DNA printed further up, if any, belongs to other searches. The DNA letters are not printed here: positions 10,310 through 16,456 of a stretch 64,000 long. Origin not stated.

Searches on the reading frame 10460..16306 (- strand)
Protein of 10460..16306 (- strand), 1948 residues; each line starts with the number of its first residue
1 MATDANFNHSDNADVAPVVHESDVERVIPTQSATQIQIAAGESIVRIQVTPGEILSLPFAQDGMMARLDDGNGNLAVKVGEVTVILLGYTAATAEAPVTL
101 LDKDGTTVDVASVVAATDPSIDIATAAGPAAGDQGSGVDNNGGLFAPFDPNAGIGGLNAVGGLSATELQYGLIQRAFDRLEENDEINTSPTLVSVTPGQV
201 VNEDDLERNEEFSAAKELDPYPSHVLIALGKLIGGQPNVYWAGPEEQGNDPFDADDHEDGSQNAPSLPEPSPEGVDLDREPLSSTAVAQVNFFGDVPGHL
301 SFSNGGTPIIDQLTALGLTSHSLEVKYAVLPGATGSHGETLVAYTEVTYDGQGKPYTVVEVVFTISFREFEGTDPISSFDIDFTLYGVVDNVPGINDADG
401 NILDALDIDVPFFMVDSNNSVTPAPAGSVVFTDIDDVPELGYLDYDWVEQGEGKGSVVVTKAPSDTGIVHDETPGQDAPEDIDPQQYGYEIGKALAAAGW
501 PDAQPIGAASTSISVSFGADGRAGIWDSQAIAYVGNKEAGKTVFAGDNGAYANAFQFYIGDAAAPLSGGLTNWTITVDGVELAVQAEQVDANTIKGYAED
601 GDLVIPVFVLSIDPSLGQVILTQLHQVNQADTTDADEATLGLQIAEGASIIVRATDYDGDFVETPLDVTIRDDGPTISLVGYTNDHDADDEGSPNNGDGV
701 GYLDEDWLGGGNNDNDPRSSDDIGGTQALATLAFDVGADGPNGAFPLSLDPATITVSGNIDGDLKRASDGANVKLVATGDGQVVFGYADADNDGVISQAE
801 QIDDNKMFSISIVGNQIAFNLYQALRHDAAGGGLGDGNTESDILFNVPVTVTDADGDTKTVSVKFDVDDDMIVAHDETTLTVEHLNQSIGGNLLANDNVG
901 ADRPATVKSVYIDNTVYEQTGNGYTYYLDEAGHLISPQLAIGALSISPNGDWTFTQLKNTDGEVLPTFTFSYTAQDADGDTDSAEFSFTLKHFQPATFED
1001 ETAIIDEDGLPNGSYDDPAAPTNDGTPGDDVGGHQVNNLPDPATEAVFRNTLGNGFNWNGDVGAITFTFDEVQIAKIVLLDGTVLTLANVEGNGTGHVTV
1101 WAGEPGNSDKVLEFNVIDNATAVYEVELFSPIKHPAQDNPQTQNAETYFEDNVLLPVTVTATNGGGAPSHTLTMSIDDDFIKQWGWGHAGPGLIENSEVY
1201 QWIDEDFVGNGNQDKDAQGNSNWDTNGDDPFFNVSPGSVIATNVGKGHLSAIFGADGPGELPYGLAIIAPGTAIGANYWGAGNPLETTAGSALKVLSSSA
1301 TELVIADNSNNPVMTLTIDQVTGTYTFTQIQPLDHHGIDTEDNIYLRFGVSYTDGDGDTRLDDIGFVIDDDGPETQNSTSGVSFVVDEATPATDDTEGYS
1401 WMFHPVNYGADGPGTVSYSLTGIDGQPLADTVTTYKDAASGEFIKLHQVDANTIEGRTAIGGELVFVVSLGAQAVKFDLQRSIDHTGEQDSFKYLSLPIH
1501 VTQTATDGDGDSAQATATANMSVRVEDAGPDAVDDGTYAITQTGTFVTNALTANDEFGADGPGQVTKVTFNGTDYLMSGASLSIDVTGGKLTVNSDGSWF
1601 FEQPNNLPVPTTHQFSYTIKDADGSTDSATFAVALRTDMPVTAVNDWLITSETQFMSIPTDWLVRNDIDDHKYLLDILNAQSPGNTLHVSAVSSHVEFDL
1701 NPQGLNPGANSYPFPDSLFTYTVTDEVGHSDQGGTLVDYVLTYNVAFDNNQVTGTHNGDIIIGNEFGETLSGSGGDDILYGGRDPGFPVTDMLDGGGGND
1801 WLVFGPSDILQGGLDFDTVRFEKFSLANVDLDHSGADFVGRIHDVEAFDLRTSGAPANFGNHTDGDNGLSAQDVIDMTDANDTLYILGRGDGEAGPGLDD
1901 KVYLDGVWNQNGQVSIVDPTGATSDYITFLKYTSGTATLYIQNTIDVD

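Call 12: search_protein_families(library=pfam, proteins=[window:10460-16306:-], max_evalue=0.001)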
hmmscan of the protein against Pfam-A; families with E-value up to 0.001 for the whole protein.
window:10460-16306:- (1948 aa): 2 families
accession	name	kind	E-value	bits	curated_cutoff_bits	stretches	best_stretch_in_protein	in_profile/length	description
PF19116.6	DUF5801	-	6.8e-45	153.2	27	4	1384-1517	2-134/137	Domain of unknown function (DUF5801)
PF17963.7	Big_9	-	4e-07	31.3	23.6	2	1530-1633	4-88/89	Bacterial Ig domain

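Call 14: search_protein_families(library=ncbifam, proteins=[window:10460-16306:-], max_evalue=0.01)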
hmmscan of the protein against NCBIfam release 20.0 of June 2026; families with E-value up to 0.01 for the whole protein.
window:10460-16306:- (1948 aa): 3 families
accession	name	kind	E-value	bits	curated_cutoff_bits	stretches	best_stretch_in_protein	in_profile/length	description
TIGR03660.1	T1SS_rpt_143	domain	2.8e-34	118.1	66.05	5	1305-1387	49-125/143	T1SS-143 repeat domain-containing protein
TIGR01965.1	VCBS_repeat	domain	6.4e-05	23.1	15.5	0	1586-1646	22-90/99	VCBS domain-containing protein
NF010246.0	PRK13693.1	equivalog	0.0054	16.7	203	0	1046-1117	21-86/142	(3R)-hydroxyacyl-ACP dehydratase subunit HadB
